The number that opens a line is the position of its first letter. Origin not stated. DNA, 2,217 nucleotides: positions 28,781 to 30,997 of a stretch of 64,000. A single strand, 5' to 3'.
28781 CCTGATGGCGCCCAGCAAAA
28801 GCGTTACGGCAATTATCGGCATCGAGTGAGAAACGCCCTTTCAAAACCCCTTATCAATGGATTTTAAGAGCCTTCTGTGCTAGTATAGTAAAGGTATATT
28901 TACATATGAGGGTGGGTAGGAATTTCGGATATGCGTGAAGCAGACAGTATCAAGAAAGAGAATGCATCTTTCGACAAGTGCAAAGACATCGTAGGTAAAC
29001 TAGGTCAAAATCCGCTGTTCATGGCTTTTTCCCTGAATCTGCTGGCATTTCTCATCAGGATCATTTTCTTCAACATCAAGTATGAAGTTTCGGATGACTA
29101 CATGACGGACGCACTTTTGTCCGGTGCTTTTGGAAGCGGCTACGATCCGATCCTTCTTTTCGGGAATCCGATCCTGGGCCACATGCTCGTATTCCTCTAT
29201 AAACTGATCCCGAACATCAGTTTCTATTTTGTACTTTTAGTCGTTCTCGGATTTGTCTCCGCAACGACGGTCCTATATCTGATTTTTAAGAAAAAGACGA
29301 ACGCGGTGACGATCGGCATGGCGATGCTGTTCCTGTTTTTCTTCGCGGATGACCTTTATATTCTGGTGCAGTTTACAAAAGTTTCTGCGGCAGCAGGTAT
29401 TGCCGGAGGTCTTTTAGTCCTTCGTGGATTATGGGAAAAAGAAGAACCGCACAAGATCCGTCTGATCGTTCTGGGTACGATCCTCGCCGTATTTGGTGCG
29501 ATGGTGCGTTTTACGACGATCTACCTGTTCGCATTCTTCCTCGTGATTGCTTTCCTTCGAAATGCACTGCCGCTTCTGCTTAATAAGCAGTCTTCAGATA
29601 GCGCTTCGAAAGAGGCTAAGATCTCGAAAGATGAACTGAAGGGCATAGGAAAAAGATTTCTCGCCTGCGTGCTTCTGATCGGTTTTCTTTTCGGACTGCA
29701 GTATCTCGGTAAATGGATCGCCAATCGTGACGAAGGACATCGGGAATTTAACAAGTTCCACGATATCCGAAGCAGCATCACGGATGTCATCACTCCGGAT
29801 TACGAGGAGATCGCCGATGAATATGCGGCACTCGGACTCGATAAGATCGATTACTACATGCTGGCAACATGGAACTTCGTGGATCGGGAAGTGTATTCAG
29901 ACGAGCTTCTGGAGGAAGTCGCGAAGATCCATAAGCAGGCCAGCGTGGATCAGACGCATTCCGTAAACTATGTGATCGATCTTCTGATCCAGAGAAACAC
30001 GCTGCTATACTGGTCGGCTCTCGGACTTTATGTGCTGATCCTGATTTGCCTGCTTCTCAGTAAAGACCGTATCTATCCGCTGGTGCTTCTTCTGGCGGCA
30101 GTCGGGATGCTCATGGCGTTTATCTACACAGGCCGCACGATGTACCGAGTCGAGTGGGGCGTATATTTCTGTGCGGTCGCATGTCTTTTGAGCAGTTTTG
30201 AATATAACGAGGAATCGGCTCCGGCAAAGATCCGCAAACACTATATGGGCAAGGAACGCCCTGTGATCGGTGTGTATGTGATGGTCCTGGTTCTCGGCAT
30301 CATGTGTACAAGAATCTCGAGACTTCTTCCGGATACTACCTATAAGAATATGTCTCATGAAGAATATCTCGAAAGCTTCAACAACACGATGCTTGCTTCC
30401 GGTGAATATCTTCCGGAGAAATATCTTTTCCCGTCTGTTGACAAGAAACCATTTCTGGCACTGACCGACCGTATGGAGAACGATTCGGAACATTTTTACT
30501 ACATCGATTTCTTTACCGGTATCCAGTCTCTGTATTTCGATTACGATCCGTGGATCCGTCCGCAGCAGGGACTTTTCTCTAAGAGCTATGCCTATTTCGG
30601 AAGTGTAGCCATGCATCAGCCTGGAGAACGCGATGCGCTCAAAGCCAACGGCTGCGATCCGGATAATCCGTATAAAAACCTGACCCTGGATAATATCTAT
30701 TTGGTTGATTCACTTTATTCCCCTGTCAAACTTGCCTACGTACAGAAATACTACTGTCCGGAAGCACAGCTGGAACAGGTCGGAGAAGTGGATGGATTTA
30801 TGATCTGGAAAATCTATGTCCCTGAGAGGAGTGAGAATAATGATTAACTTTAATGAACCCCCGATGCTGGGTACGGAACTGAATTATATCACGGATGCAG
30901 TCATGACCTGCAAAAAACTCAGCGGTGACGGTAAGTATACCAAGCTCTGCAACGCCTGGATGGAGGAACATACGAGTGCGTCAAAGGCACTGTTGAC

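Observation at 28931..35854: Arn-like polyprenyl-phosphate amino-sugar cassette with an ATP-grasp ligase in a Gram-positive context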

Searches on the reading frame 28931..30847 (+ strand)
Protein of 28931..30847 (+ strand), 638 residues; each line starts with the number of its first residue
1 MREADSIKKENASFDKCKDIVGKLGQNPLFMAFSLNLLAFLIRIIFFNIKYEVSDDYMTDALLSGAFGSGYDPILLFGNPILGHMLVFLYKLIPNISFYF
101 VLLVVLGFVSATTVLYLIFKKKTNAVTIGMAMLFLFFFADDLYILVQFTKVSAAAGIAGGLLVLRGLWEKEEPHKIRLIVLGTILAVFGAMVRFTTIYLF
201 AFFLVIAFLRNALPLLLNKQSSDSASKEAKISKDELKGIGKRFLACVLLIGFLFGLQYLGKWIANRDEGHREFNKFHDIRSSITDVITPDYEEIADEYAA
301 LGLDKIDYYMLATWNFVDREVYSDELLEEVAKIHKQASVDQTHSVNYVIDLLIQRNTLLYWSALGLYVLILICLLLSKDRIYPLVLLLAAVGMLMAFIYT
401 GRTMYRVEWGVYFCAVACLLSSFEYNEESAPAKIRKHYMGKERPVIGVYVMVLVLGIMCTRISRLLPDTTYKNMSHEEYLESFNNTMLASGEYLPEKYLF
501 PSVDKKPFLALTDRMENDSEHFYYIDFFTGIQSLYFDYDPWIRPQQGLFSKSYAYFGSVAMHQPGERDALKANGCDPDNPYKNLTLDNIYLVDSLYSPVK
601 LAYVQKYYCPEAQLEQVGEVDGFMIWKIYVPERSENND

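Call 3: search_protein_families(library=pfam, proteins=[window:28931-30847:+], max_evalue=0.01)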
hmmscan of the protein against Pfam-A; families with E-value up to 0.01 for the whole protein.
window:28931-30847:+ (638 aa): 1 family
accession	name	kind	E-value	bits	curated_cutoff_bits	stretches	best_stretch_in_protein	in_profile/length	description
PF11992.13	TgpA_N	-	0.0087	15.5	30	1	347-425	90-147/333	TgpA N-terminal domain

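Call 4: search_protein_families(library=ncbifam, proteins=[window:28931-30847:+], max_evalue=0.01)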
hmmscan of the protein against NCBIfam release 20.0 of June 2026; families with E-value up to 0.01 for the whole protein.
window:28931-30847:+ (638 aa): 0 families

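Call 11: find_homologous_proteins(query=window:28931-30844:+, max_evalue=0.001)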
Query window:28931-30844:+ (638 aa): 79 proteins with E <= 0.001 among 8000 candidates.
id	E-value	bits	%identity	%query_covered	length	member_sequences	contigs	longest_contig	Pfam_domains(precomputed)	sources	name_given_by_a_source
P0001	0.0e+0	1444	100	100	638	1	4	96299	-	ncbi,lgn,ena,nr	ncbi:MAG: hypothetical protein J6Y08_04340 [Clostridiales bacterium]|nr:hypothetical protein [Clostr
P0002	0.0e+0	1271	87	100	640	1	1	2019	-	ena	-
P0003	5.0e-283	959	66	100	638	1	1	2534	-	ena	-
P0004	6.0e-266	902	64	100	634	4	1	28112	-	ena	-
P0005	3.8e-264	896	61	100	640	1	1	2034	-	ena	-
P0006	1.3e-252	858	59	100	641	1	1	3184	-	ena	-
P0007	1.9e-237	808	57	99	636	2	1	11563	-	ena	-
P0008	1.3e-224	766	53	100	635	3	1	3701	-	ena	-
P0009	2.2e-223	762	55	97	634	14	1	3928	-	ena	-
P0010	4.5e-223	761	55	97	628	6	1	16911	-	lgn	-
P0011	2.0e-221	755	57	95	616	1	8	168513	-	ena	-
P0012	3.7e-220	751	54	100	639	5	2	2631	-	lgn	-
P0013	3.2e-219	748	54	97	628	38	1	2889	-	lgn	-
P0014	4.8e-219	747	53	100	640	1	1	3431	-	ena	-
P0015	1.4e-218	746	53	99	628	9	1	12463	-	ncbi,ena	-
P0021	2.6e-210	718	52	100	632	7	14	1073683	-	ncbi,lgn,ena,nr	ncbi:MAG: hypothetical protein IKG30_11130 [Clostridiales bacterium]|nr:hypothetical protein [Clostr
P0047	4.2e-200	685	49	100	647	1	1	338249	-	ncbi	-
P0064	2.7e-173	596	45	95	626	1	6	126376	-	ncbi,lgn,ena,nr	ncbi:MAG: hypothetical protein J6U23_14745 [Clostridiales bacterium]|nr:hypothetical protein [Clostr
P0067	7.4e-153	529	43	96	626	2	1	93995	-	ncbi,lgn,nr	ncbi:MAG: hypothetical protein K6G47_12675 [Clostridia bacterium]|nr:hypothetical protein [Clostridi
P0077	3.2e-73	266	30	91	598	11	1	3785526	-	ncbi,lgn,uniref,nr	ncbi:glycosyltransferase family protein [Luxibacter massiliensis]|uniref:hypothetical protein n=1 Ta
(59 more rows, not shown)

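Call 13: find_encoding_contigs(protein=P0077, flank=10000, max_places=2)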
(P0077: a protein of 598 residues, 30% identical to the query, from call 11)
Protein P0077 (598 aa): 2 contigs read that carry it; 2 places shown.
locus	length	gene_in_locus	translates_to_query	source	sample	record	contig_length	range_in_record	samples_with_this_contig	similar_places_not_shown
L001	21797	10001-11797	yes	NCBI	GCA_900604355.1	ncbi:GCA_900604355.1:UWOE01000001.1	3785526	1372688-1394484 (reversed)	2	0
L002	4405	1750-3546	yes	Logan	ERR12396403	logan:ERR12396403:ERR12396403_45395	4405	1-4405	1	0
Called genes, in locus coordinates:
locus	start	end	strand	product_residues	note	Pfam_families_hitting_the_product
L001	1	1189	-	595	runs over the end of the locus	PF19484:DUF6020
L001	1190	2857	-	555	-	PF19484:DUF6020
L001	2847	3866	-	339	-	PF00535:Glycos_transf_2, PF10111:Glyco_tranf_2_2, PF13641:Glyco_tranf_2_3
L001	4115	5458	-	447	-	-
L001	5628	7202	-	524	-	PF14264:Glucos_trans_II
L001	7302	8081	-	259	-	-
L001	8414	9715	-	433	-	PF01943:Polysacc_synt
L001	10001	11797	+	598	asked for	-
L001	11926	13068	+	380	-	PF00155:Aminotran_1_2, PF01041:DegT_DnrJ_EryC1, PF00266:Aminotran_5 (weak)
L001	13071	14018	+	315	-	PF00535:Glycos_transf_2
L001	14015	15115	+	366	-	PF15632:ATPgrasp_Ter (faint), PF13535:ATP-grasp_4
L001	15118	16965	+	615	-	-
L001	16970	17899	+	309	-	PF01073:3Beta_HSD (weak), PF01370:Epimerase, PF02719:Polysacc_synt_2, PF04321:RmlD_sub_bind, PF13460:NAD_binding_10, PF16363:GDP_Man_Dehyd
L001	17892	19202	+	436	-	PF27533:CapK_C (faint)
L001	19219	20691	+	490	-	-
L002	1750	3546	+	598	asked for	-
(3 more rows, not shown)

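Call 14: find_encoding_contigs(protein=P0021, flank=10000, max_places=2)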
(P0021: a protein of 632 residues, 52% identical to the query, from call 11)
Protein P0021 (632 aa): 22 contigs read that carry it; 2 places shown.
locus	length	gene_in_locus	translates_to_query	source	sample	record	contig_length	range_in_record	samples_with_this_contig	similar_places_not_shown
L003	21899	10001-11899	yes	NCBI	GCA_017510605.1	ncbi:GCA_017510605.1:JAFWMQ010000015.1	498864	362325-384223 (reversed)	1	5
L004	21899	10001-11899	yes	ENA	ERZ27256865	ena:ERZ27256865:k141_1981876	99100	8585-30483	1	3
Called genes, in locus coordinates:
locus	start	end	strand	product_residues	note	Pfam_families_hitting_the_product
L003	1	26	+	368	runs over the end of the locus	PF00135:COesterase (weak), PF20434:BD-FAE, PF07859:Abhydrolase_3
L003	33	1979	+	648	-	PF00501:AMP-binding, PF00550:PP-binding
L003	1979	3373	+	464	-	PF01553:Acyltransferase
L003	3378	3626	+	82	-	-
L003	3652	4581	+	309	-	PF02645:DegV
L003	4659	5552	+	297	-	PF00561:Abhydrolase_1 (weak), PF12146:Hydrolase_4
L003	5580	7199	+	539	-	PF02734:Dak2, PF21645:FakA-like_M, PF13684:FakA-like_C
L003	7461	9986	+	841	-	PF01261:AP_endonuc_2, PF00501:AMP-binding, PF13193:AMP-binding_C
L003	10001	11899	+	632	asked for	-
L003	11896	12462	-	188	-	PF14278:TetR_C_8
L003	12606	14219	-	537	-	PF01293:PEPCK_ATP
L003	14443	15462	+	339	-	PF12146:Hydrolase_4 (weak), PF00561:Abhydrolase_1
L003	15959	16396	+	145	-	PF04397:LytTR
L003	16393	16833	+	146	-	PF11457:DUF3021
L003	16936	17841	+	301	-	PF13175:AAA_15 (faint), PF00005:ABC_tran, PF13304:AAA_21 (faint)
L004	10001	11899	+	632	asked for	-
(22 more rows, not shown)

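Call 17: search_solved_structures(query=A1, max_evalue=10)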
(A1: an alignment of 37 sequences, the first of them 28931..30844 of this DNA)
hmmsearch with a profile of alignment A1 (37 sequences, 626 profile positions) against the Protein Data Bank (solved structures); distinct sequences matched with E-value up to 10: 2.
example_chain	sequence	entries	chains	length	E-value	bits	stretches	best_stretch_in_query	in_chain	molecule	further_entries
3p3k_A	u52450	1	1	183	0.14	13.7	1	455-546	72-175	Translationally-controlled tumor protein homolog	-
6wvk_H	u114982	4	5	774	0.5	11.8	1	501-533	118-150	DNA helicase IV | DNA helicase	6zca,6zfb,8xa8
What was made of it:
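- Tried and rejected: The PDB profile search found nothing (call 17).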

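Call 19: find_encoding_contigs(protein=P0047, flank=10000, max_places=1)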
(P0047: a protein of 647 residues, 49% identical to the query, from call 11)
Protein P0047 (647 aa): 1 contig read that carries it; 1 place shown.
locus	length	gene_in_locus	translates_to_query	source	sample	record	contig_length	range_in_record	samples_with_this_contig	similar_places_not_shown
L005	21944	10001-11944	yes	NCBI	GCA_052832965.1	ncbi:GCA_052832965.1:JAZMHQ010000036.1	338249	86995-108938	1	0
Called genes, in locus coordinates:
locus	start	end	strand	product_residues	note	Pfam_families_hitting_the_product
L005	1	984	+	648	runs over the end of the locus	PF00501:AMP-binding, PF00550:PP-binding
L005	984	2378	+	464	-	PF01553:Acyltransferase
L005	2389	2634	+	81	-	PF00550:PP-binding (weak)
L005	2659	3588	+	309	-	PF02645:DegV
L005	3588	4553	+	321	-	PF00561:Abhydrolase_1 (weak), PF12146:Hydrolase_4 (weak)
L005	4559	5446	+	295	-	PF02645:DegV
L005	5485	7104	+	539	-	PF02734:Dak2, PF21645:FakA-like_M, PF13684:FakA-like_C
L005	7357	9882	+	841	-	PF01261:AP_endonuc_2, PF00501:AMP-binding, PF13193:AMP-binding_C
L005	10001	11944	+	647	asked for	-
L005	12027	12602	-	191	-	PF14278:TetR_C_8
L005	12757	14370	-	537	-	PF01293:PEPCK_ATP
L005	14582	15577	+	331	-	PF12146:Hydrolase_4 (faint)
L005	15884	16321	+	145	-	PF04397:LytTR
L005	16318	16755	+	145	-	PF11457:DUF3021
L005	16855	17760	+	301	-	PF13175:AAA_15 (faint), PF00005:ABC_tran, PF13304:AAA_21 (faint)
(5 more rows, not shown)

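Call 20: find_encoding_contigs(protein=P0064, flank=10000, max_places=1)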
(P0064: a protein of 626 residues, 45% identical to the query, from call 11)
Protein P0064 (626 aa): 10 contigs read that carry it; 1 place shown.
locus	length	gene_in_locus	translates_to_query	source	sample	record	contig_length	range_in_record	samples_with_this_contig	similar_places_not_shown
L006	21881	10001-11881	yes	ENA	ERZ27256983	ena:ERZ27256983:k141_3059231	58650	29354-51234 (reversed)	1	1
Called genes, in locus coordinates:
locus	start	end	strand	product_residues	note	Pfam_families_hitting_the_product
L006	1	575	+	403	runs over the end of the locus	PF24096:DUF7379 (weak), PF05057:DUF676 (faint)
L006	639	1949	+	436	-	PF00128:Alpha-amylase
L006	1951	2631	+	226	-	PF00702:Hydrolase, PF12710:HAD (weak), PF13419:HAD_2, PF13242:Hydrolase_like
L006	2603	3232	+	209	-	-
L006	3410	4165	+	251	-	PF00731:AIRC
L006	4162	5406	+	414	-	PF01969:Ni_insertion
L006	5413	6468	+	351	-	PF01891:CbiM, PF13190:PDGLE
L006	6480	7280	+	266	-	PF02361:CbiQ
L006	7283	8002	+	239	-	PF02463:SMC_N, PF00005:ABC_tran, PF13304:AAA_21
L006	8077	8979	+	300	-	PF00483:NTP_transferase, PF12804:NTP_transf_3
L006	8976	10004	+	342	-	PF01073:3Beta_HSD, PF01370:Epimerase, PF02719:Polysacc_synt_2, PF04321:RmlD_sub_bind, PF16363:GDP_Man_Dehyd, PF07993:NAD_binding_4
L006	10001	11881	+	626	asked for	-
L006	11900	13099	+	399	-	PF02655:ATP-grasp_3, PF01071:GARS_A (weak), PF13535:ATP-grasp_4, PF18603:LAL_C2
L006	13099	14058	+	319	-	PF00535:Glycos_transf_2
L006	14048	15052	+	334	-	-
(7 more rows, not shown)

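Call 21: find_encoding_contigs(protein=P0067, flank=10000, max_places=1)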
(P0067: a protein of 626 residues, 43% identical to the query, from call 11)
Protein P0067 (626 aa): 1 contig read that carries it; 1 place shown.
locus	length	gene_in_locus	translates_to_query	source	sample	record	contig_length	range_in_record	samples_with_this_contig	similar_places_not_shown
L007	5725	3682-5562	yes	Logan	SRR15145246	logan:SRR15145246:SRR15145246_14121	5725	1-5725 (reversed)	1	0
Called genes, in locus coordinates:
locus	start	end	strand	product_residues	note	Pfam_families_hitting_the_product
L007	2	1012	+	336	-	?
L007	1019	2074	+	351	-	PF01891:CbiM, PF13190:PDGLE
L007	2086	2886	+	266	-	PF02361:CbiQ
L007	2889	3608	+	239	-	PF02463:SMC_N, PF00005:ABC_tran, PF13304:AAA_21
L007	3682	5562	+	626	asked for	-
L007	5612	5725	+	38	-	PF00483:NTP_transferase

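Call 23: search_protein_families(library=pfam, alignment_id=A1, max_evalue=0.1)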
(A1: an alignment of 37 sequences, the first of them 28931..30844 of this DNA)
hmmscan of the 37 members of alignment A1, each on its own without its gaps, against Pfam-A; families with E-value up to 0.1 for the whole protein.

A. member 1, window:28931-30844:+ (638 aa): 2 families
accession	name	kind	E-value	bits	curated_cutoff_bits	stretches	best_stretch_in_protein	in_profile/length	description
PF11992.13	TgpA_N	-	0.0087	15.5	30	1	347-425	90-147/333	TgpA N-terminal domain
PF24374.1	DUF7530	-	0.028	14.6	27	0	416-462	102-148/220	Family of unknown function (DUF7530)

B. families by the number of members that match (of 37 scanned): 13 families
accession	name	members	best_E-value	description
PF11992.13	TgpA_N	10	3.9e-05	TgpA N-terminal domain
PF24677.1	DUF7657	4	1.2e-06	Domain of unknown function (DUF7657)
PF12725.13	DUF3810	2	0.0014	Protein of unknown function (DUF3810)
PF05106.17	Phage_holin_3_1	2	0.0082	Phage holin family (Lysis protein S)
PF18969.5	DUF5708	2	0.051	Family of unknown function (DUF5708)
PF04103.21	CD20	1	0.0054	CD20-like family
PF09852.15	DUF2079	1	0.0065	Predicted membrane protein (DUF2079)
PF20520.3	Ac45-VOA1_TM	1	0.0093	V0 complex accessory subunit Ac45/VOA1 transmembrane domain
PF20176.3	DUF6541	1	0.013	Family of unknown function (DUF6541)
PF24374.1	DUF7530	1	0.028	Family of unknown function (DUF7530)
PF14074.11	DUF4257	1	0.044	Protein of unknown function (DUF4257)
PF16935.10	Hol_Tox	1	0.059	Putative Holin-like Toxin (Hol-Tox)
PF20915.2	VPg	1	0.061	Viral genome-linked protein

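Call 28: predict_structure(alignment_id=A1)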
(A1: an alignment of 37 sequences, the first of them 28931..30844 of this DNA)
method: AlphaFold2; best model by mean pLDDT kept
length: 638 residues; sequences in the alignment: 37
mean_pLDDT: 89.1   pTM: 0.90
mean pLDDT of the five models: 89.1, 88.8, 88.0, 87.4, 86.7
residues with pLDDT >= 90: 422; 70-90: 174; 50-70: 22; < 50: 20
segments of 3 or more residues with pLDDT < 50: 1-6, 220-227, 635-638
pLDDT, mean of each block of 10 residues (from residue 1): 47 62 81 96 91 93 92 91 96 95 98 96 92 96 95 98 92 85 98 96 97 76 49 86 96 97 93 91 89 96 95 87 94 92 89 91 97 93 97 93 90 98 90 81 84 90 77 86 87 88 83 92 87 88 91 88 92 92 93 91 96 95 93 57
secondary structure, 60 per line:
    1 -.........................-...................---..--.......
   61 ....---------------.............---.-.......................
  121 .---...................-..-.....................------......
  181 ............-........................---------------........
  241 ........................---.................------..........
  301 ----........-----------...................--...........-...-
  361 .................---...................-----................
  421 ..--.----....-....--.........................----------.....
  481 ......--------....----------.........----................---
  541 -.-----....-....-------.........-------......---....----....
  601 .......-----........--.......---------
elements in order: H2-26 H28-46 H54-64 H80-92 H98-121 H125-143 H148-168 H175-192 H194-217 H233-264 H268-284 H291-300 H305-312 H324-342 H345-355 H361-376 H381-399 H405-422 H430-433 E435-438 E441-444 H445-465 H476-486 H495-498 H509-517 E522-526 H527-537 H548-551 E553-556 H564-572 H580-585 E589-592 H597-607 E613-620 E623-629
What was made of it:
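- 28931..30847 (+): 638-aa integral membrane protein, a GT-C-fold glycosyltransferase of an unnamed family. It has 11 TM helices (N-terminus in, C-terminus out), the EL1 motif Y51-E-V-S-D55-D56-Y, and a 173-aa extracytoplasmic C-terminal domain. AF2 model pLDDT 89.1, pTM 0.90 (call 28).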

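Call 30: search_protein_representatives(alignment_id=A1)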
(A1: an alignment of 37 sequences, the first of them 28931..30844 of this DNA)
Query: 37 sequences, 626 profile positions. Proteins with E-value up to 0.001 (for the whole library): 5844; up to 1e-10: 4283; up to 1e-30: 1183. The best 150 are listed.
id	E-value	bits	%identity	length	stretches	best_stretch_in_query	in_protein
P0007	3.8e-261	884.4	-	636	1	1-625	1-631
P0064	8.3e-246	833.7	-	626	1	13-625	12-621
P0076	2.5e-217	739.6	-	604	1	9-623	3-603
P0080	6.3e-211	718.5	-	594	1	23-623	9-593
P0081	2.6e-198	676.8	-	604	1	24-622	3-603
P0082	4.7e-194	662.7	-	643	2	125-623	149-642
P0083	4.0e-189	646.4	-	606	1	18-625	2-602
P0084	4.2e-187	639.8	-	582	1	29-625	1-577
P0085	5.5e-182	622.9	-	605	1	13-623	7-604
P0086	2.3e-180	617.5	-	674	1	18-623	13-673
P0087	1.6e-175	601.5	-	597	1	22-622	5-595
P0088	4.8e-175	600.0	-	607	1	12-623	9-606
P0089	2.7e-174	597.5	-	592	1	19-621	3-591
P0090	9.5e-174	595.7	-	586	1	26-622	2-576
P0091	2.3e-172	591.1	-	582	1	16-623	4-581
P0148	5.7e-83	295.8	-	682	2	10-449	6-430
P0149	1.4e-82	294.5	-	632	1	30-622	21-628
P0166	6.7e-71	255.9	-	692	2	12-421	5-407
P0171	5.4e-70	252.9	-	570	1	22-623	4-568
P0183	2.1e-67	244.4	-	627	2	5-492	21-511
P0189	1.4e-66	241.7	-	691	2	18-452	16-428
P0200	2.0e-65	237.8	-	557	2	21-417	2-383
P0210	1.4e-64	235.0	-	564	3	21-421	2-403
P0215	5.5e-64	233.1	-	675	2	16-467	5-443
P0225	2.5e-63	230.9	-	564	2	18-421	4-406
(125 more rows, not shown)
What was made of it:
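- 28931..30847 (+): The family has 5,844 representatives (call 30).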
